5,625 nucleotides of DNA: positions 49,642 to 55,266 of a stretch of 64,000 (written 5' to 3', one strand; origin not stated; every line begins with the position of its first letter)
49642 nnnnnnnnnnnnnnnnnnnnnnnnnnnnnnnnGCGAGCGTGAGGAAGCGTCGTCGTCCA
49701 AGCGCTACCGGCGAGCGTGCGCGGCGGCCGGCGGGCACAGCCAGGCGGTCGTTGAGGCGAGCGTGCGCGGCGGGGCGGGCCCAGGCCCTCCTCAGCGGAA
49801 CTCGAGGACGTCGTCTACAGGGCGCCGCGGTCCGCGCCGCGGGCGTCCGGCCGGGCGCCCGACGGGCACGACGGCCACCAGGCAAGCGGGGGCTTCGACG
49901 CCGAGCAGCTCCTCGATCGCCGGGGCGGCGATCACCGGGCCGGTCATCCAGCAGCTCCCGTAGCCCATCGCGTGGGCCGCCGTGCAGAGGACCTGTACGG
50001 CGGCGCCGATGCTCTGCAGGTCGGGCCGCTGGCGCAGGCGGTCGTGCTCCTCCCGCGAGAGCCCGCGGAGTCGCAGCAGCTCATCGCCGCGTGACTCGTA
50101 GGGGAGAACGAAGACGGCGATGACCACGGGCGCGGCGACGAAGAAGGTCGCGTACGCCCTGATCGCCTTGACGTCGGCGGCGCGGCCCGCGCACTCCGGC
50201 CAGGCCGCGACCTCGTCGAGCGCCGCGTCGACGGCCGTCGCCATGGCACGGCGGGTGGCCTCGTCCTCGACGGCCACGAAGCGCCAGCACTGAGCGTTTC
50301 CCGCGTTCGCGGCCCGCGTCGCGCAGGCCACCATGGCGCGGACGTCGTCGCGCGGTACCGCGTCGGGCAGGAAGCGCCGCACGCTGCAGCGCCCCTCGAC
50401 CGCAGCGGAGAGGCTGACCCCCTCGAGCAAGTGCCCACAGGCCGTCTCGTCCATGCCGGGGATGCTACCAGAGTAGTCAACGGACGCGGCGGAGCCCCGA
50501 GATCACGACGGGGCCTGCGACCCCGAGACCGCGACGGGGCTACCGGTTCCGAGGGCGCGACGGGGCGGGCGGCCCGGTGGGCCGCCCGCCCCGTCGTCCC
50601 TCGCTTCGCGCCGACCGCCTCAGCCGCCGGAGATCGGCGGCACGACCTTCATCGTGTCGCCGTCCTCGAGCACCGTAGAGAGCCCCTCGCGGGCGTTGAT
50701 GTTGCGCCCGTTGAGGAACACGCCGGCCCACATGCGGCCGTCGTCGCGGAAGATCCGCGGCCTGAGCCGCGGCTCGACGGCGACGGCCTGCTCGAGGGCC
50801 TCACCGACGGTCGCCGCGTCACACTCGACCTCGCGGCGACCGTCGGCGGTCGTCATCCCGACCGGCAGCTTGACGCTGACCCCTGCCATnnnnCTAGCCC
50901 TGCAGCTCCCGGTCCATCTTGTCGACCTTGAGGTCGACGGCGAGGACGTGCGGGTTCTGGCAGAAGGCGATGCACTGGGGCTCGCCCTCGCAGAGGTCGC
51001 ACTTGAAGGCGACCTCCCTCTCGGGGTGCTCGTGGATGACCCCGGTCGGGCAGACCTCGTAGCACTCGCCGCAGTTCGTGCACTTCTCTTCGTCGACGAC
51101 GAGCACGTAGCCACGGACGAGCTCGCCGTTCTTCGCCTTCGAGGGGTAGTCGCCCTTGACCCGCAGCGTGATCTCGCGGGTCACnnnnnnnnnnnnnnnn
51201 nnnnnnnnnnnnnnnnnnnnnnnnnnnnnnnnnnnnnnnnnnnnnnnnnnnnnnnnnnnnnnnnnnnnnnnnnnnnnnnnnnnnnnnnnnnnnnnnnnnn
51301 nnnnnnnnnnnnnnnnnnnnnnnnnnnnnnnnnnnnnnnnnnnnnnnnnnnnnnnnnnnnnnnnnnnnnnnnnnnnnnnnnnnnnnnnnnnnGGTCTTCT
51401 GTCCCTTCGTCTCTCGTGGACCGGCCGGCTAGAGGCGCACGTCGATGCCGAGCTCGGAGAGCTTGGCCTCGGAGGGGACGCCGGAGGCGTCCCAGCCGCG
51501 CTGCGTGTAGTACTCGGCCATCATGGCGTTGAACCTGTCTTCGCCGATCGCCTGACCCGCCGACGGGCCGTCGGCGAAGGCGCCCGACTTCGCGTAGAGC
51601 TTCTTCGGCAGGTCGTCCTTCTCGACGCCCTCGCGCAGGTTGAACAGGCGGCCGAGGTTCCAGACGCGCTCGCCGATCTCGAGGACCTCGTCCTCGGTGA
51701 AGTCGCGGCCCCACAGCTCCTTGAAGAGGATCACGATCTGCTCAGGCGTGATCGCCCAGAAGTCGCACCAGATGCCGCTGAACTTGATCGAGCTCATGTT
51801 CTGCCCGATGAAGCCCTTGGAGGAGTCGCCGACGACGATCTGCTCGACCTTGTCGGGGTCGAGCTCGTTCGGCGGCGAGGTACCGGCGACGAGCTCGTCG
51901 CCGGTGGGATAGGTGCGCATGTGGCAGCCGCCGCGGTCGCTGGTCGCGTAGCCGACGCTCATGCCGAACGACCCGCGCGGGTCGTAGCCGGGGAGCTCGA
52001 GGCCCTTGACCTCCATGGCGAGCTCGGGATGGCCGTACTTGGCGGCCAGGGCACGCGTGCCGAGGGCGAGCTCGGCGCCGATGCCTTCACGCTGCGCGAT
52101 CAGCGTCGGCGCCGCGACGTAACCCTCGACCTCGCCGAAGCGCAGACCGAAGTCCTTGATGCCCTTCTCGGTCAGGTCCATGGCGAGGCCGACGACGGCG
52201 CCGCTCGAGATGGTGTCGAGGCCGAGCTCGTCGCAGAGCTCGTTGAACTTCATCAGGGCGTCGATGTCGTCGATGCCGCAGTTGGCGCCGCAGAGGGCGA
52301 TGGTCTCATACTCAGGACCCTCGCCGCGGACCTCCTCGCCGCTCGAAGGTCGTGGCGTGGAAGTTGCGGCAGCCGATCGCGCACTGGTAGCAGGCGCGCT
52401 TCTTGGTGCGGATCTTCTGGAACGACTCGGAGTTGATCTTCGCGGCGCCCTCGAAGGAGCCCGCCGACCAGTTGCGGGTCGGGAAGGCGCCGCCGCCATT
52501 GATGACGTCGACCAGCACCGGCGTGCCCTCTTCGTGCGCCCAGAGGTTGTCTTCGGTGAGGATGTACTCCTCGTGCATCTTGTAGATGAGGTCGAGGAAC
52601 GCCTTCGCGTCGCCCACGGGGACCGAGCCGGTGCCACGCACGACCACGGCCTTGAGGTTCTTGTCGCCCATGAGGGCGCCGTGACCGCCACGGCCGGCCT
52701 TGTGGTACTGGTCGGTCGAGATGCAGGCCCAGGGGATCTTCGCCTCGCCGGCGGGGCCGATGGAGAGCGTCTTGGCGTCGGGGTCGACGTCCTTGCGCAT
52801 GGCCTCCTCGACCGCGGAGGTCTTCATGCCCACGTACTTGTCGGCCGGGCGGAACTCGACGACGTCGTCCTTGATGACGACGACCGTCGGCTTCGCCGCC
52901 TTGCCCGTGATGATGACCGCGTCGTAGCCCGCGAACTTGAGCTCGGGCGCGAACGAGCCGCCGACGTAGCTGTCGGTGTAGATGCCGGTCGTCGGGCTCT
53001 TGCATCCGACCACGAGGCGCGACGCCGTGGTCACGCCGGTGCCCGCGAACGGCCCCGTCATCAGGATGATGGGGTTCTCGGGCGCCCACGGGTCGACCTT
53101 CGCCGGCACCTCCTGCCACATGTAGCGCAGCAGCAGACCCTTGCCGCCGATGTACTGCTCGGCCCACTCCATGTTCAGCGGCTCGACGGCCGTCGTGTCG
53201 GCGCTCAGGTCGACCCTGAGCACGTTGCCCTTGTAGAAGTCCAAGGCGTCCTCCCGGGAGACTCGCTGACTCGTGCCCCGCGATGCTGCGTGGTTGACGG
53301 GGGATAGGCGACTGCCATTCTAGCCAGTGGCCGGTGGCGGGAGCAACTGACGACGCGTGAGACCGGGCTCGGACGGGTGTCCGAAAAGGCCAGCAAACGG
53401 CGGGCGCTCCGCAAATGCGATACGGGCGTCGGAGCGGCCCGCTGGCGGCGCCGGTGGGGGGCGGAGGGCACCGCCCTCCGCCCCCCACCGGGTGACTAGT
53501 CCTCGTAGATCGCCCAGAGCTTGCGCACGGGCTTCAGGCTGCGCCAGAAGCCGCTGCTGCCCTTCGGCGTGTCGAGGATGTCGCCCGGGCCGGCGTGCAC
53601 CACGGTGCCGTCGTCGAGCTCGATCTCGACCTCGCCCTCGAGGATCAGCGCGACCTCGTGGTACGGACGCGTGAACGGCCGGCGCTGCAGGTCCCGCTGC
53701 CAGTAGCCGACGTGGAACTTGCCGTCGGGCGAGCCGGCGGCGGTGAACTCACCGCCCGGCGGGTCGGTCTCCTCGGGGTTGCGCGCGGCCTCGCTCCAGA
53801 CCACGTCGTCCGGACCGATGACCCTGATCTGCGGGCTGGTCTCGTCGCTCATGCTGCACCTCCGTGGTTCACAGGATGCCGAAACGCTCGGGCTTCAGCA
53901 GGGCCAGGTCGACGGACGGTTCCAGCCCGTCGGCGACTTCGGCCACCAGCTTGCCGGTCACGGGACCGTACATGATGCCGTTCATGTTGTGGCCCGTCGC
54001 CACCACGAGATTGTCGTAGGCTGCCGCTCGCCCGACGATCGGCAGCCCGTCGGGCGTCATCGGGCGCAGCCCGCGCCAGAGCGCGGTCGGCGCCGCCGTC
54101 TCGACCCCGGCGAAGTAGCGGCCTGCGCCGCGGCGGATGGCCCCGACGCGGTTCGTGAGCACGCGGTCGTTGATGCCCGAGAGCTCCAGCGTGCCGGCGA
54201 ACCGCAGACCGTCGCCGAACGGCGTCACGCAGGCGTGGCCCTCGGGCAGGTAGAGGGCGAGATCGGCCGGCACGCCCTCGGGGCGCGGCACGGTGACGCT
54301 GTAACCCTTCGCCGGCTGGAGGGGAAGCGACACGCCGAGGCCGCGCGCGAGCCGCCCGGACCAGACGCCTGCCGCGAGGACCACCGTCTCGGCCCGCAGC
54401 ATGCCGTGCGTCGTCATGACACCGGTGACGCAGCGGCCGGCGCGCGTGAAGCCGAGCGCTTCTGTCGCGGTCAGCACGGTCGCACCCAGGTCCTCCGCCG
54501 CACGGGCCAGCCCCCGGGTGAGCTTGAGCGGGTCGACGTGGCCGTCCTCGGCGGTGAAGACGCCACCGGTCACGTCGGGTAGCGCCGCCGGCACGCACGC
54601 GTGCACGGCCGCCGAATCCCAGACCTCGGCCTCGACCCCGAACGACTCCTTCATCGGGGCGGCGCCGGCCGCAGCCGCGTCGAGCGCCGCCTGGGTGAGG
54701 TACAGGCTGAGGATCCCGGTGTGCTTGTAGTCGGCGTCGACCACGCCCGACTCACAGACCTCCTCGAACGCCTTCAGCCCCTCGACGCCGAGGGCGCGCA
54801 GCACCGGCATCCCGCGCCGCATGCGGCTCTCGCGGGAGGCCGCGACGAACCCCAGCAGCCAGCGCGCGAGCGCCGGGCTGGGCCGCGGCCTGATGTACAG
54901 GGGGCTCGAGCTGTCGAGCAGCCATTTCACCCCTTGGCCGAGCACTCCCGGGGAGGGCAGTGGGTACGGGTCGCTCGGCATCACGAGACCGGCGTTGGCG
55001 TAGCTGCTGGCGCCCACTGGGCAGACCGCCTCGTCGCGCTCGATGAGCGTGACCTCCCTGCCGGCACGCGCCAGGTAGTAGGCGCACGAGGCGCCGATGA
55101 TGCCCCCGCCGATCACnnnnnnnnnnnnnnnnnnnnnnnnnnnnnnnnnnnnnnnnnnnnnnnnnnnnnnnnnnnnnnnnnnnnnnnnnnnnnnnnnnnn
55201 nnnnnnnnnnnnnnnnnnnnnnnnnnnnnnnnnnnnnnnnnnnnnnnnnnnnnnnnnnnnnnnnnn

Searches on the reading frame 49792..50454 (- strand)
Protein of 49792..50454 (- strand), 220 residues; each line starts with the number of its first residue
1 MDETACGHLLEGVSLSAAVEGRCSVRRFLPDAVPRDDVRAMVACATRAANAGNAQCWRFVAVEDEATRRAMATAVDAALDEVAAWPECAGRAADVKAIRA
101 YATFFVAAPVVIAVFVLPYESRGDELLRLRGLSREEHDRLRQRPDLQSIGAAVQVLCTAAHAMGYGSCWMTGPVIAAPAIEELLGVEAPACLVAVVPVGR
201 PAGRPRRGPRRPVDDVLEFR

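Call 12: search_protein_families(library=ncbifam, proteins=[window:49792-50454:-], max_evalue=0.001)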
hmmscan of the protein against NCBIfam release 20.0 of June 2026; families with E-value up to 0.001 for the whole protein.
window:49792-50454:- (220 aa): 6 families
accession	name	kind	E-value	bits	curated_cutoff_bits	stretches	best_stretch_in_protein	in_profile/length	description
TIGR02476.1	BluB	equivalog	1.4e-15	57.2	150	1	16-202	10-181/205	5,6-dimethylbenzimidazole synthase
NF009810.0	PRK13294.1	equivalog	4.1e-13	49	304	1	17-217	256-446/449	coenzyme F420-0:L-glutamate ligase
TIGR03553.1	F420_FbiB_CTERM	equivalog_domain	9.9e-12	45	249.55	1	18-218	2-192/194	F420 biosynthesis protein FbiB, C-terminal domain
NF008088.0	PRK10828.1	equivalog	4.4e-08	32.9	183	0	135-201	97-163/183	NAD(P)H nitroreductase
NF008033.1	PRK10765.1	equivalog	6.1e-07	29.1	223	0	21-74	10-63/240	oxygen-insensitive NADPH nitroreductase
NF047509.1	Rv3131_FMN_oxido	subfamily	9.2e-06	25.3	199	0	41-65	2-26/319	Acg family FMN-binding oxidoreductase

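Call 13: search_protein_families(library=pfam, proteins=[window:49792-50454:-], max_evalue=0.001)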
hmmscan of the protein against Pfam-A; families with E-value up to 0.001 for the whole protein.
window:49792-50454:- (220 aa): 1 family
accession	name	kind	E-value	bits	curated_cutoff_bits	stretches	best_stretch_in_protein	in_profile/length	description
PF00881.29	Nitroreductase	-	4.9e-31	108.6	23.5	1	20-200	2-167/167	Nitroreductase family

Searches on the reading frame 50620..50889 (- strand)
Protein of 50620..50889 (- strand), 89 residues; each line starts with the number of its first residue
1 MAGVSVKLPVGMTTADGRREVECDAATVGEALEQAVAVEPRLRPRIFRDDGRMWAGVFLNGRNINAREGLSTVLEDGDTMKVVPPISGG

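Call 40: search_protein_families(library=ncbifam, proteins=[window:50620-50889:-], max_evalue=0.00001)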
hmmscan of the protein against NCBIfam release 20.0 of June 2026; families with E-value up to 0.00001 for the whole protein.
window:50620-50889:- (89 aa): 2 families
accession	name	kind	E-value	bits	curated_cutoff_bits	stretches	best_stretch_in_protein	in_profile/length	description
NF041918.1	SAMP1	equivalog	7e-16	58.6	60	1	13-89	10-91/91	ubiquitin-like small modifier protein 1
TIGR01687.1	moaD_arch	subfamily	7.5e-13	48.8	49.5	1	13-89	10-88/88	MoaD family protein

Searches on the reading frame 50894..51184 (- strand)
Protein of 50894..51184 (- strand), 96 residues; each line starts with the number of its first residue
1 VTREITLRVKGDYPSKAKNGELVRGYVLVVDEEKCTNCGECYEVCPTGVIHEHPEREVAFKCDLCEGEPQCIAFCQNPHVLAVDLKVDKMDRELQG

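Call 40: search_protein_families(library=ncbifam, proteins=[window:50894-51184:-], max_evalue=0.00001)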
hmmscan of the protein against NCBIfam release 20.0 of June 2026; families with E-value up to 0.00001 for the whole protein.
window:50894-51184:- (96 aa): 10 families
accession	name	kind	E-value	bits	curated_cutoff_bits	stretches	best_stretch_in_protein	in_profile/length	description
NF045766.1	PhenlGlyoxDHPadI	equivalog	6.2e-08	31.8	700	1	14-77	68-130/443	NADH-dependent phenylglyoxylate dehydrogenase subunit beta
TIGR02179.1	PorD_KorD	subfamily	7.1e-08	32.5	60.05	1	26-77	18-69/78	2-oxoacid:acceptor oxidoreductase, delta subunit, pyruvate/2-ketoisovalerate family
NF040684.1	PorD_Arch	equivalog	1.2e-07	31.7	120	1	24-76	23-75/85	pyruvate synthase subunit PorD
NF007202.0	PRK09623.1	equivalog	6.3e-07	29.7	166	1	23-77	41-95/105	3-methyl-2-oxobutanoate dehydrogenase subunit delta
NF040864.1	HgcB_ferredoxin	equivalog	1.1e-06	28.4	99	1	28-77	9-58/93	mercury methylation ferredoxin HgcB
NF043039.1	HgcAB_like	equivalog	6e-06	26.1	285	1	24-76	291-345/350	HgcAB-like fusion protein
NF043069.1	T4HPD_activ_SAM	equivalog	7.6e-06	25.5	425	1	28-79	46-96/299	trans-4-hydroxy-L-proline dehydratase activase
NF042909.1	FMH_DH_FwdF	exception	7.9e-06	25.2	375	1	20-77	213-271/336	tungsten-dependent formylmethanofuran dehydrogenase subunit FwdF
NF045874.1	Vhu_polyferre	exception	8e-06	24.8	600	1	9-88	176-248/381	F420-non-reducing hydrogenase associated-polyferredoxin VhuB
TIGR02951.1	DMSO_dmsB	equivalog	8.3e-06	25.9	214.1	1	16-76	79-144/161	DMSO/selenate family reductase complex B subunit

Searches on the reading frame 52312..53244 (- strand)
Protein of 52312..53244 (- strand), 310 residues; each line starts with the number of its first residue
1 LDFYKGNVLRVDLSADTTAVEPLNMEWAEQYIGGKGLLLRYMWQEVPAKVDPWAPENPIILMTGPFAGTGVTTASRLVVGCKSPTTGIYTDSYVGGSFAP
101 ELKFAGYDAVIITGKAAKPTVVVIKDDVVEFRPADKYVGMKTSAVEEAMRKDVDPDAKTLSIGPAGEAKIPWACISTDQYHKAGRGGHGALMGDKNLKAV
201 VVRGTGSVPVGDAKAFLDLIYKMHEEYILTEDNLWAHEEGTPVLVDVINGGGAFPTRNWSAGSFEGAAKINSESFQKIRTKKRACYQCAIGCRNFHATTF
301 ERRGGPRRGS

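Call 87: search_protein_families(library=ncbifam, proteins=[window:52312-53244:-], max_evalue=1e-10)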
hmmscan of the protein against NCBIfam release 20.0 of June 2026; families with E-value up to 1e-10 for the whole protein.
window:52312-53244:- (310 aa): 2 families
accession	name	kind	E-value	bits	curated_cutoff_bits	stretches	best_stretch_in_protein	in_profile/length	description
NF007354.0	PRK09849.1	equivalog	7.6e-58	196.7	868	1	4-228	8-231/703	aldehyde ferredoxin oxidoreductase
NF040818.1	GAPOR_Arch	equivalog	2e-12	46.2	1300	1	46-128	39-122/654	glyceraldehyde-3-phosphate:ferredoxin oxidoreductase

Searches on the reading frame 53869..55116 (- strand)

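Call 39: search_protein_families(library=pfam, proteins=[window:53869-55116:-], max_evalue=0.00001)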
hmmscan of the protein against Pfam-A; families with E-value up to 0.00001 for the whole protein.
window:53869-55116:- (415 aa): 4 families
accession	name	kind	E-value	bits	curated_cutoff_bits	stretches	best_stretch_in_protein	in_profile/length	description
PF01266.30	DAO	-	3.8e-73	247.5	27.9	1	2-393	5-352/353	FAD dependent oxidoreductase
PF07992.20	Pyr_redox_2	-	1e-07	32.1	26.1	0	2-33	148-179/291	Pyridine nucleotide-disulphide oxidoreductase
PF13450.12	NAD_binding_8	-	6.1e-07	30.1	21.9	1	2-32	2-32/68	NAD(P)-binding Rossmann-like domain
PF00070.33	Pyr_redox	-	6.8e-06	27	22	0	2-32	5-35/82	Pyridine nucleotide-disulphide oxidoreductase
